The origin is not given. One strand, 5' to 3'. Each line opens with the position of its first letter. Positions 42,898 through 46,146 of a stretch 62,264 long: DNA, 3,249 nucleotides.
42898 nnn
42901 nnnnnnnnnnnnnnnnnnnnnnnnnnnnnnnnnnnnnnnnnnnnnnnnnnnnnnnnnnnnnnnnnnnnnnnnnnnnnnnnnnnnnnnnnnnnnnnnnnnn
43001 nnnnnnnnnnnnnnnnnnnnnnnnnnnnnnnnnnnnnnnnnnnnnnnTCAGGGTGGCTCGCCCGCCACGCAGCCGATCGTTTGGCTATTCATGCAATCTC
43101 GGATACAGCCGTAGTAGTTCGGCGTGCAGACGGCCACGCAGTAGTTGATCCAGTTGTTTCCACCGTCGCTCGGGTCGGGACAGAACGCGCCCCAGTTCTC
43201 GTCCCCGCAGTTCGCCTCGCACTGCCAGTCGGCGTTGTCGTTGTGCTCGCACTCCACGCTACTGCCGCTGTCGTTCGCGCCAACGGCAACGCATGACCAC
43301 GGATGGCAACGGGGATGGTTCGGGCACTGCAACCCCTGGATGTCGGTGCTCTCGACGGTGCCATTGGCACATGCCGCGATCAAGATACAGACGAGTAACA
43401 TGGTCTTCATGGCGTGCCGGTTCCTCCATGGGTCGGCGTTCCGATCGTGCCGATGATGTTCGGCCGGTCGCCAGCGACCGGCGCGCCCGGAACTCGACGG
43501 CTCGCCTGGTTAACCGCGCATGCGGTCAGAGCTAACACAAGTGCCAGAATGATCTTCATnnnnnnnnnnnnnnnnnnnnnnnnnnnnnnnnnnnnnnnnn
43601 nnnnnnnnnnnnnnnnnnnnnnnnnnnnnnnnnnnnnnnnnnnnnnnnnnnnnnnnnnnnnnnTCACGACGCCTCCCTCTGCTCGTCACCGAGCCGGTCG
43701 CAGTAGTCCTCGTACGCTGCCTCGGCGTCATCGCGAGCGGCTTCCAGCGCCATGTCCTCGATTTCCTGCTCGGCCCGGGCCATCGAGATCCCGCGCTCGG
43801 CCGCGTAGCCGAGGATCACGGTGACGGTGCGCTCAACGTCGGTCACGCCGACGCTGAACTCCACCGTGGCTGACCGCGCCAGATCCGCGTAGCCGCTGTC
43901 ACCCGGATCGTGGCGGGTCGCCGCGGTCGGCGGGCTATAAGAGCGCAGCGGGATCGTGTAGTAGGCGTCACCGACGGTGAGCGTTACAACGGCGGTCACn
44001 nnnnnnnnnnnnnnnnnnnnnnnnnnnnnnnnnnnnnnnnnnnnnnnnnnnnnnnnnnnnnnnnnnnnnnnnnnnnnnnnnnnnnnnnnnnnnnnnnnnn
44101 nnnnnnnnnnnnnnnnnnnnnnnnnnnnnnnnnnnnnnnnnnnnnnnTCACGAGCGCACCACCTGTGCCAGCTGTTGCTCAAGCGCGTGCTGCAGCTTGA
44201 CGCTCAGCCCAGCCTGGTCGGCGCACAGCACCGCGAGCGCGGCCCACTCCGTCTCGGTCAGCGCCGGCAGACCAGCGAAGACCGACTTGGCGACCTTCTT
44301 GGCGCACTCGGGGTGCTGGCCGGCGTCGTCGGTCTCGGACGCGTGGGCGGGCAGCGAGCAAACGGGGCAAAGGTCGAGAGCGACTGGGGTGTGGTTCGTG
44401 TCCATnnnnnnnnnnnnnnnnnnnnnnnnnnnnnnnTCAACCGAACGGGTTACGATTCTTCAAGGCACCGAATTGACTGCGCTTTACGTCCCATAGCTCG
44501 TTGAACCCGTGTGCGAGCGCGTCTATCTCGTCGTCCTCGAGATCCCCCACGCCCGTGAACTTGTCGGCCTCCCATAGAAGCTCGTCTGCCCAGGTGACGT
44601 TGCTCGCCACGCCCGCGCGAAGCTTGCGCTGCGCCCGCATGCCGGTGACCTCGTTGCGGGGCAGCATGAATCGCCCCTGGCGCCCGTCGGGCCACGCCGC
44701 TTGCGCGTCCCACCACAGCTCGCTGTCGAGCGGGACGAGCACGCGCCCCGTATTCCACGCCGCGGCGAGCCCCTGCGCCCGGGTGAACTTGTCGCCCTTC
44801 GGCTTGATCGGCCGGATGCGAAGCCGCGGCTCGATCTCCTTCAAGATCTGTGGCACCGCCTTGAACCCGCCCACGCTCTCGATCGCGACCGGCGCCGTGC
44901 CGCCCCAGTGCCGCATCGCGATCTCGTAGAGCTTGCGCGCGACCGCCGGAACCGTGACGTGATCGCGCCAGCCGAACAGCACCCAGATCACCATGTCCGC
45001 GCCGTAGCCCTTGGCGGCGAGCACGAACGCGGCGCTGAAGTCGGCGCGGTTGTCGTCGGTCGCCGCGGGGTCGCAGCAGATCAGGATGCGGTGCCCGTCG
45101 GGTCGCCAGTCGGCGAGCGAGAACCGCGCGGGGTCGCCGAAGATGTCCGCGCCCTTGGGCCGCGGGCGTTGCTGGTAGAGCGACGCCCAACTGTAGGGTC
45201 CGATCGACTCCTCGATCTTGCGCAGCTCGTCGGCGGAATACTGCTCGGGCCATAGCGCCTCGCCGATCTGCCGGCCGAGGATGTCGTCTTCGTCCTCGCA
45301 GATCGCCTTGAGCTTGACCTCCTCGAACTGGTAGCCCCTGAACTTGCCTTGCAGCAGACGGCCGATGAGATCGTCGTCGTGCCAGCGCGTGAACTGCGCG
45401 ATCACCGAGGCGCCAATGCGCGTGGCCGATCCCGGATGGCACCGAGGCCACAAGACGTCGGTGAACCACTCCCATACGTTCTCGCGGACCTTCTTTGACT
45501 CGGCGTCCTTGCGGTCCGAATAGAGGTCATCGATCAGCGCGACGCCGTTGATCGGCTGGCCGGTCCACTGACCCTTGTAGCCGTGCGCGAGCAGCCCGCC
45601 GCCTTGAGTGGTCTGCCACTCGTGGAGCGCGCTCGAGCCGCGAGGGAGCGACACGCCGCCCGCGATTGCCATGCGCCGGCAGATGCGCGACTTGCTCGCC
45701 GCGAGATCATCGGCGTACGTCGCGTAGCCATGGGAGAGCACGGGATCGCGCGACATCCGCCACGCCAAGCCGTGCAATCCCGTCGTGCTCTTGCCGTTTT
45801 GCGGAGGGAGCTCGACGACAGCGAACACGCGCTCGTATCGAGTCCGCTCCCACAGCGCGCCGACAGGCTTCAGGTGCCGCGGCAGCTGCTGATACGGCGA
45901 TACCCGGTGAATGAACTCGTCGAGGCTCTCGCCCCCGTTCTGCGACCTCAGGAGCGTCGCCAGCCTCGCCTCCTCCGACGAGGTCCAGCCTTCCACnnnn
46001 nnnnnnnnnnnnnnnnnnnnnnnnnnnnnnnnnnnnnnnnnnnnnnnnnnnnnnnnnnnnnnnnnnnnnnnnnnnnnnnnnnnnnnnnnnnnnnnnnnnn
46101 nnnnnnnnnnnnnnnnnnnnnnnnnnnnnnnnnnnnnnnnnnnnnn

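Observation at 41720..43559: Cluster of five exported proteins, including a paralogous Cys-rich lipoprotein family, between portal and terminase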

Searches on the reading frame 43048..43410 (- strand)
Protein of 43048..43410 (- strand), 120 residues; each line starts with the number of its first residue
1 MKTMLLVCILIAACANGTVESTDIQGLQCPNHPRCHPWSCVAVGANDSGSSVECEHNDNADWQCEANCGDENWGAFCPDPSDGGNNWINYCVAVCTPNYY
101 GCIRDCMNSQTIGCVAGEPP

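Call 6: search_protein_families(library=pfam, max_evalue=1, proteins=[window:43051-43410:-])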
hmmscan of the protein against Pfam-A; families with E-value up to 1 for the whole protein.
seq(120 aa): 0 families

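Call 9: find_homologous_proteins(query=window:43051-43410:-, max_evalue=0.01)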
Query seq(120 aa) (120 aa): 1 proteins with E <= 0.01 among 3 candidates.
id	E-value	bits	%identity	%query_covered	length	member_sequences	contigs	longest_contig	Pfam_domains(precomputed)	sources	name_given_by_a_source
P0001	6.1e-80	284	100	100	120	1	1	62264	-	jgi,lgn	-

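Call 18: search_protein_representatives(alignment_id=A3)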
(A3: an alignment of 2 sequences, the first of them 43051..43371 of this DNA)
Query: 2 sequences, 111 profile positions. Proteins with E-value up to 0.001 (for the whole library): 5; up to 1e-10: 3; up to 1e-30: 2. The best 5 are listed.
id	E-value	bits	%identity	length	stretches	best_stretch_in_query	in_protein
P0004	1.1e-55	202.8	-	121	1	1-111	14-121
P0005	7.8e-35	135.7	-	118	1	1-111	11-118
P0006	3.5e-12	62.8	-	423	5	34-83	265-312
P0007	2.1e-07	47.4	-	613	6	36-85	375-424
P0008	8.1e-04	35.8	-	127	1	9-109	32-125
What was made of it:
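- Tried and rejected: An exhaustive HMMER search of 1.84 billion representatives (call 18) gave only P0005 and P0008, plus two spurious repeat proteins (P0006, P0007).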

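Call 21: find_homologous_proteins(query=A4, max_evalue=1)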
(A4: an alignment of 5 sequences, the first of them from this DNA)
Query A4 (5 sequences) (107 aa, profile of the alignment): 5 proteins with E <= 1 among 122 candidates.
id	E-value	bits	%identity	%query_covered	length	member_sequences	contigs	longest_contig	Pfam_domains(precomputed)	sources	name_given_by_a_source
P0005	1.0e-43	166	62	100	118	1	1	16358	-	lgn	-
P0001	3.2e-40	154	100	100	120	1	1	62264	-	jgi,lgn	-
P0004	2.8e-37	145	35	100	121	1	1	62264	-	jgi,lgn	-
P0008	4.0e-30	122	34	87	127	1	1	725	-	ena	-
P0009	4.1e-24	103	31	12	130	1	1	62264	-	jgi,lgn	-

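Call 22: find_encoding_contigs(protein=P0005, flank=10000)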
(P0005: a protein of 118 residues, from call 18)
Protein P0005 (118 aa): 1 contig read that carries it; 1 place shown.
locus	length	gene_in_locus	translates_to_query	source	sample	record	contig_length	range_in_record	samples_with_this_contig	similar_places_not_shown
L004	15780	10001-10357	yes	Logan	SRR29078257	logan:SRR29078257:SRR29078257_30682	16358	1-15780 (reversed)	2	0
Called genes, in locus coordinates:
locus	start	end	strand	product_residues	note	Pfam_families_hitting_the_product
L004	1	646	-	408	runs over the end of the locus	?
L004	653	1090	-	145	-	-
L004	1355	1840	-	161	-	-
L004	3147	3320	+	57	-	-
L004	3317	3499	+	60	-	-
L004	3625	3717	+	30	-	-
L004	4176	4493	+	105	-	-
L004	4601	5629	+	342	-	-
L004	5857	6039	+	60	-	-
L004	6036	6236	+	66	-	-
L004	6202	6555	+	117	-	-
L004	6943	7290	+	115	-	-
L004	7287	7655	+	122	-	-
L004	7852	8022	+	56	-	-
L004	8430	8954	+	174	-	-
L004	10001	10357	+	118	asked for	-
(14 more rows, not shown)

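Call 23: find_encoding_contigs(protein=P0008, flank=10000)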
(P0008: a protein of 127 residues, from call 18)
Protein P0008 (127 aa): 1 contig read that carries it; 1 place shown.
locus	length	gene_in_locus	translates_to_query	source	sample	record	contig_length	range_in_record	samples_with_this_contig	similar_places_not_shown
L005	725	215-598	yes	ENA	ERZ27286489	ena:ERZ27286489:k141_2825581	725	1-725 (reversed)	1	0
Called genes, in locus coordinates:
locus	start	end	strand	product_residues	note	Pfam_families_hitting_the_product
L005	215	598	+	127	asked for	-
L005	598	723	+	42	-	?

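Call 32: find_related_loci(query=A6, collection=genome_contigs, flank=8000)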
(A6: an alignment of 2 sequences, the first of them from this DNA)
Query A6 (107 aa) in genome_contigs; peptide patterns used: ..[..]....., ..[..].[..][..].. (x = any residue, [..] = any of these).
163 stretches matched a pattern, but none encodes a relative of the query by tblastn (E <= 1e-3).

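Call 33: find_related_loci(query=A6, collection=viral_contigs, flank=8000)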
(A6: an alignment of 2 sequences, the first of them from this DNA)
Query A6 (107 aa) in viral_contigs; peptide patterns used: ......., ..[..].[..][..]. (x = any residue, [..] = any of these).
49 stretches matched a pattern, but none encodes a relative of the query by tblastn (E <= 1e-3).

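Call 48: search_solved_structures(query=A7, max_evalue=10)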
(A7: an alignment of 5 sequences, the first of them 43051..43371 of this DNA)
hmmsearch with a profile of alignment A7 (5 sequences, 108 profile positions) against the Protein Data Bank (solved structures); distinct sequences matched with E-value up to 10: 0.

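Call 50: search_protein_families(library=phrogs, max_evalue=0.1, proteins=[window:43048-43410:-])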
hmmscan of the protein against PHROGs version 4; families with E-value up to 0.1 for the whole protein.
window:43048-43410:- (120 aa): 0 families

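Call 51: search_protein_families(library=ncbifam, max_evalue=0.1, proteins=[window:43048-43410:-])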
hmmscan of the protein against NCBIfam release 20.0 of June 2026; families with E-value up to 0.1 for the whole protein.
window:43048-43410:- (120 aa): 0 families

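Call 52: predict_structure(alignment_id=A7)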
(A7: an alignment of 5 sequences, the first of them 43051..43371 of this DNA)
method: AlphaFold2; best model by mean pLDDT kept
length: 107 residues; sequences in the alignment: 5
mean_pLDDT: 31.8   pTM: 0.17
mean pLDDT of the five models: 31.8, 31.8, 30.7, 29.1, 28.6
residues with pLDDT >= 90: 0; 70-90: 0; 50-70: 0; < 50: 107
segments of 3 or more residues with pLDDT < 50: 1-107
pLDDT, mean of each block of 10 residues (from residue 1): 26 27 33 35 36 35 36 33 31 32 26
secondary structure, 60 per line:
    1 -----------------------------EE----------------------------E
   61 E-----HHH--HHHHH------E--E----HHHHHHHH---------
elements in order: H72-76 H91-98

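Call 63: search_protein_families(library=padloc, max_evalue=0.1, proteins=[window:43048-43410:-])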
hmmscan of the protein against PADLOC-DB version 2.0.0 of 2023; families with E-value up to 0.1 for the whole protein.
window:43048-43410:- (120 aa): 0 families

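Call 66: search_dna_similar(query=window:43051-43371:-, collection=phages, mode=protein, max_evalue=1, max_rows=10)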
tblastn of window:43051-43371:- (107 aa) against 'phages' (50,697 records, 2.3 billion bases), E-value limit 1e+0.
No match.

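Call 75: list_cluster_members(proteins=[P0001, P0003, P0005, P0008, P0002])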
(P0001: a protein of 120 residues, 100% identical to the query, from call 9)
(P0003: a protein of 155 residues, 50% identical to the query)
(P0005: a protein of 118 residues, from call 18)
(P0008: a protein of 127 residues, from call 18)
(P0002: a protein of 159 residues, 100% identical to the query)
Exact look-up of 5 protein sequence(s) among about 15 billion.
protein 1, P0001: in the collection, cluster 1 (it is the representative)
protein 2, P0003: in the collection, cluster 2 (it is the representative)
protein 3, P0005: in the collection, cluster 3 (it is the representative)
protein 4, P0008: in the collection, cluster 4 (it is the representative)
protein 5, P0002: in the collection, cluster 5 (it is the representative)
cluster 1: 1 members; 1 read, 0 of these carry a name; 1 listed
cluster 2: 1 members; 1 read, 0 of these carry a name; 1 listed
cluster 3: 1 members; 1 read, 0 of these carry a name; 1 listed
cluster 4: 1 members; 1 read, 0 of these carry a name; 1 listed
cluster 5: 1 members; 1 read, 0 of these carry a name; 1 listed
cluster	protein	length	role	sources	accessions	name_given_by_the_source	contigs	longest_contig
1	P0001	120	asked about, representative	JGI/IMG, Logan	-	-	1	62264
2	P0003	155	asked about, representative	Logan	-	-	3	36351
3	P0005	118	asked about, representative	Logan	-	-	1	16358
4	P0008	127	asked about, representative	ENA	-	-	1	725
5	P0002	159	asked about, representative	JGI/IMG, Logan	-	-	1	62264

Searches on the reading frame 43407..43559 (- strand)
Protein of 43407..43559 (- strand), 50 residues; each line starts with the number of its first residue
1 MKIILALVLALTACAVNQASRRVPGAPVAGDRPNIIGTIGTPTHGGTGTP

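Call 6: search_protein_families(library=pfam, max_evalue=1, proteins=[window:43410-43559:-])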
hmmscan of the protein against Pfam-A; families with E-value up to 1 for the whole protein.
seq(50 aa): 0 families

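Call 50: search_protein_families(library=phrogs, max_evalue=0.1, proteins=[window:43407-43559:-])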
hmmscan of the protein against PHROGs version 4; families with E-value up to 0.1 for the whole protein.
window:43407-43559:- (50 aa): 1 family
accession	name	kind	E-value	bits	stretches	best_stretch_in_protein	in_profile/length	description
phrog_12867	-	unknown function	0.032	15.3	1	5-49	11-55/81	-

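Call 51: search_protein_families(library=ncbifam, max_evalue=0.1, proteins=[window:43407-43559:-])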
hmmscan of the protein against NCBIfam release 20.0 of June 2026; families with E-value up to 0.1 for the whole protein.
window:43407-43559:- (50 aa): 0 families

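Call 63: search_protein_families(library=padloc, max_evalue=0.1, proteins=[window:43407-43559:-])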
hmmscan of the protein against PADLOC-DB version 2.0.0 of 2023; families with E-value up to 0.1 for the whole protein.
window:43407-43559:- (50 aa): 1 family
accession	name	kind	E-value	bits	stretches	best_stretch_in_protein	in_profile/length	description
PDLC00136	GajB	-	0.015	12.2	1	9-40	53-84/570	UrvD helicase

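Call 91: search_solved_structures(query=window:43410-43559:-, max_evalue=10)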
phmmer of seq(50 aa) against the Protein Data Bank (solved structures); distinct sequences matched with E-value up to 10: 0.
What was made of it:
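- On Superinfection-exclusion lipoproteins (Llp / Cor / Rtp45): The family profile and g5 each gave zero hits at E <= 10 against PDB chains (calls 48, 91).
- Closest known: Phage superinfection-exclusion lipoproteins: T5 Llp, T1/phi80 Cor, Rtp45. Different: No sequence similarity (calls 6, 48, 50, 91).
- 43407..43559 (-): g5: 50-aa lipoprotein precursor (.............|C). The mature 37 aa are Pro/Gly-rich and basic, with no further Cys. No family hit (calls 6, 50, 51, 63, 91).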

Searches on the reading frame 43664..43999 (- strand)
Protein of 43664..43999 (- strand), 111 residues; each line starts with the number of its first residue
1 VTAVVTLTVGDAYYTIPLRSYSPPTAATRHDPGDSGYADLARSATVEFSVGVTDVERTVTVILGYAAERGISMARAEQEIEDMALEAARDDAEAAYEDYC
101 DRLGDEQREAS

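Call 6: search_protein_families(library=pfam, max_evalue=1, proteins=[window:43664-43999:-])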
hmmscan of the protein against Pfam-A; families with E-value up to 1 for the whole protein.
window:43664-43999:- (111 aa): 1 family
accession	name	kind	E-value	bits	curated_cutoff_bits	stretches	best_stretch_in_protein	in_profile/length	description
PF13004.13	BACON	-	0.13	12.7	25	0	41-61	38-58/61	Putative binding domain, N-terminal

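Call 50: search_protein_families(library=phrogs, max_evalue=0.1, proteins=[window:43664-43999:-])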
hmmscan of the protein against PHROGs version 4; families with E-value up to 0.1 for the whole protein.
window:43664-43999:- (111 aa): 0 families

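Call 63: search_protein_families(library=padloc, max_evalue=0.1, proteins=[window:43664-43999:-])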
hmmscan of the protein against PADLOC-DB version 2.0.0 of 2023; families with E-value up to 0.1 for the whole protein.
window:43664-43999:- (111 aa): 0 families

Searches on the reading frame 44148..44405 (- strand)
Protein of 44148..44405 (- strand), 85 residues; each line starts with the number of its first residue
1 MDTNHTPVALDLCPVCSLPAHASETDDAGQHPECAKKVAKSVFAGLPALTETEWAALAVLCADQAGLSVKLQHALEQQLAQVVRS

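Call 50: search_protein_families(library=phrogs, max_evalue=0.1, proteins=[window:44148-44405:-])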
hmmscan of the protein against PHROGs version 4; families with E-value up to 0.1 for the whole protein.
window:44148-44405:- (85 aa): 1 family
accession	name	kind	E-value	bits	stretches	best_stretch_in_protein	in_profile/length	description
phrog_11356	-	unknown function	0.016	15.8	1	3-82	166-243/255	-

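Call 63: search_protein_families(library=padloc, max_evalue=0.1, proteins=[window:44148-44405:-])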
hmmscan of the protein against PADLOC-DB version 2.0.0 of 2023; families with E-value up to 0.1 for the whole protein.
window:44148-44405:- (85 aa): 0 families

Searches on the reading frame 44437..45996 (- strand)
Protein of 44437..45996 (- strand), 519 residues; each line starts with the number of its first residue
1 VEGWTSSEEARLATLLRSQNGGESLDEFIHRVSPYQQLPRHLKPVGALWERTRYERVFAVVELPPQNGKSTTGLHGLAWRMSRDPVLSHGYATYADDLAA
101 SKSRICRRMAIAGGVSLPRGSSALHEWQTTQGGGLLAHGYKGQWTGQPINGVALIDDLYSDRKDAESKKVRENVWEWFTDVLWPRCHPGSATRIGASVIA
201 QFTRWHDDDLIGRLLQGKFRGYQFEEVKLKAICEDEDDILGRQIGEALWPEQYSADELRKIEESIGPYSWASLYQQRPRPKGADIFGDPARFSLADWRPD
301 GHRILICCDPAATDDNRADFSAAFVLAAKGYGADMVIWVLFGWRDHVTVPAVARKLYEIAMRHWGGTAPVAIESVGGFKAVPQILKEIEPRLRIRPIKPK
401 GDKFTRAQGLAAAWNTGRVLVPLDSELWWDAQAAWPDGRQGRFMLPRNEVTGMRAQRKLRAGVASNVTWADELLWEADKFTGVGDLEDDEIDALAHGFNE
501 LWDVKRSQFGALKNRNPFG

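Call 5: search_dna_similar(query=window:44437-45996:-, collection=phages, mode=protein, max_rows=15)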
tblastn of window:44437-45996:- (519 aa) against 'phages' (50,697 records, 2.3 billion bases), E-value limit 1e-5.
Records with a match: 1491; places in all: 1494; records where one place covers at least 80% of the query: 10.
Best place of each record, by identity: <60% 1491.
By first word of the organism name: Mycobacterium 476; Microbacterium 273; Gordonia 165; Acinetobacter 50; Brucella 41; Lactococcus 40; Caulobacter 37; Xanthomonas 36; Klebsiella 36; Streptococcus 33; and 75 more.
By host as written in the record: Mycobacterium smegmatis mc2 155 335; Gordonia terrae 3612 127; Microbacterium foliorum NRRL B-24224 SEA 111; Microbacterium foliorum NRRL B-24224 104; Mycobacterium smegmatis mc#155 80; - 64; Microbacterium paraoxydans NWU1 27; Klebsiella pneumoniae 20; and 266 more.
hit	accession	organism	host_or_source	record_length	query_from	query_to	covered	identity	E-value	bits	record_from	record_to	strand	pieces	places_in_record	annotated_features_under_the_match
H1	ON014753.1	Pseudanabaena phage Pam1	Pseudanabaena sp.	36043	16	427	79%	31.5%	1e-33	142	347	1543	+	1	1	terminase large subunit | terminase small subunit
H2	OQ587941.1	Synechococcus phage S-CRES3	Synechococcus sp.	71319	27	431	78%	31.4%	7e-38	154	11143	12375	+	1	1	terminase large subunit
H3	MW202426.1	Caudoviricetes sp.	Manatee Spring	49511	50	419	71%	34.2%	3e-37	152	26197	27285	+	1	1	terminase large subunit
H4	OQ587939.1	Synechococcus phage S-CRES1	Synechococcus sp.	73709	27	431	78%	31.2%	4e-39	158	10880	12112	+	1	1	large terminase subunit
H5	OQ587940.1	Synechococcus phage S-CRES2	Synechococcus sp.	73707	27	431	78%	31.2%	8e-39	157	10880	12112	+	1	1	terminase large subunit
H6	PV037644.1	Bacillus phage vB_BcM_CUBc25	Bacillus cereus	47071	27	422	76%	31.8%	1e-38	156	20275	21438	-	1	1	terminase large subunit | hypothetical protein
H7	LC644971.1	Acetobacter phage phiAO1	Acetobacter orleanensis NBRC 3170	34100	7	420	80%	30.2%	9e-26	118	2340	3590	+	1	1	phage Terminase protein | hypothetical protein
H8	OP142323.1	Staphylococcus phage Lacachita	Staphylococcus epidermidis 1457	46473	27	469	85%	27.9%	9e-37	151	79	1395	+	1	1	terminase large subunit | terminator (x3)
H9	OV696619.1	Glutamicibacter phage Montesquieu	French washed-rind cheese surface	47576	60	501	85%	27.9%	2e-26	120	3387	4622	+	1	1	Terminase large subunit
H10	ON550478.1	Staphylococcus phage Sazerac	Staphylococcus epidermidis LM1680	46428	27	469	85%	27.7%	5e-36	149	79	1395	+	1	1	putative terminase large subunit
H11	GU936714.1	Synechococcus phage S-CBS2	Synechococcus sp. CB0204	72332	17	431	80%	29.5%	3e-36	149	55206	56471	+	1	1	terL: large terminase subunit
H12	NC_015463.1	Synechococcus phage S-CBS2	Synechococcus sp. CB0204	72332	17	431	80%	29.5%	3e-36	149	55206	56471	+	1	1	terL: terminase large subunit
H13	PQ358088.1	Staphylococcus phage TPWB-09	Staphylococcus sp.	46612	38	469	83%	28.3%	9e-40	160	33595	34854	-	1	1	terminase large subunit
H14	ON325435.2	Staphylococcus phage CUB-EPI_14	Staphylococcus epidermidis SE14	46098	27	469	85%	27.5%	8e-36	148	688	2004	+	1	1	terminase large subunit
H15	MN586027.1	Arthrobacter phage Mufasa8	Arthrobacter sp. ATCC 21022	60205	60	519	89%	26.5%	1e-22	108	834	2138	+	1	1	2: terminase | 3: portal protein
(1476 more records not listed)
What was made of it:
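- TerL has many distant hits in actinophages (call 5).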

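Call 6: search_protein_families(library=pfam, max_evalue=1, proteins=[window:44437-45996:-])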
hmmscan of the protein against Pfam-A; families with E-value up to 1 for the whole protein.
window:44437-45996:- (519 aa): 2 families
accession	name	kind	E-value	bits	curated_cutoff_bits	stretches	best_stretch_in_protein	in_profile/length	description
PF17289.8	Terminase_6C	-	2.1e-05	25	22.6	1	308-423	3-113/155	Terminase RNaseH-like domain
PF03237.21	Terminase_6N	-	0.01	15.9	22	1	64-234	5-166/215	Terminase large subunit, T4likevirus-type, N-terminal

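Call 34: find_related_loci(query=window:44437-45996:-, collection=genome_contigs, flank=10000)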
Query window:44437-45996:- (519 aa) in genome_contigs; peptide patterns used: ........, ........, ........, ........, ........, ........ (x = any residue, [..] = any of these).
11 stretches matched a pattern, but none encodes a relative of the query by tblastn (E <= 1e-3).
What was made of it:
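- Tried and rejected: TerL had no relative in GTDB genomes (call 34).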

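Call 35: find_related_loci(query=window:44437-45996:-, collection=viral_contigs, flank=10000)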
Query window:44437-45996:- (519 aa) in viral_contigs; peptide patterns used: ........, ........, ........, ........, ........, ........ (x = any residue, [..] = any of these).
3 stretches matched a pattern; 2 encode a relative of the query (tblastn E <= 1e-3); 2 distinct loci.
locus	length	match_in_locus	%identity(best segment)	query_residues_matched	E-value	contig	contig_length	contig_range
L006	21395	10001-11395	38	15-519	8e-100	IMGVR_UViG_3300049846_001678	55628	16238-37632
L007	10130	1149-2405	26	55-465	2e-30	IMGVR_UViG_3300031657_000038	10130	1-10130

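Call 57: find_related_loci(query=window:44437-45996:-, collection=metagenome_contigs, flank=10000)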
Query window:44437-45996:- (519 aa) in metagenome_contigs; peptide patterns used: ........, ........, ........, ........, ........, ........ (x = any residue, [..] = any of these).
18 stretches matched a pattern; 5 encode a relative of the query (tblastn E <= 1e-3); 5 distinct loci.
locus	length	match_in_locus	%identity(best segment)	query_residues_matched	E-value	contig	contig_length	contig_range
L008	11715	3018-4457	61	4-519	0e+0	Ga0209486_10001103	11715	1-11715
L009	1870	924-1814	35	63-350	2e-35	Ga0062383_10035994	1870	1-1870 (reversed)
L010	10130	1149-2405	26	55-465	2e-30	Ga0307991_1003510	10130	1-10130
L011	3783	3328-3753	27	60-185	2e-13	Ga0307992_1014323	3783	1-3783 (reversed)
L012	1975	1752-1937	32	1-68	3e-4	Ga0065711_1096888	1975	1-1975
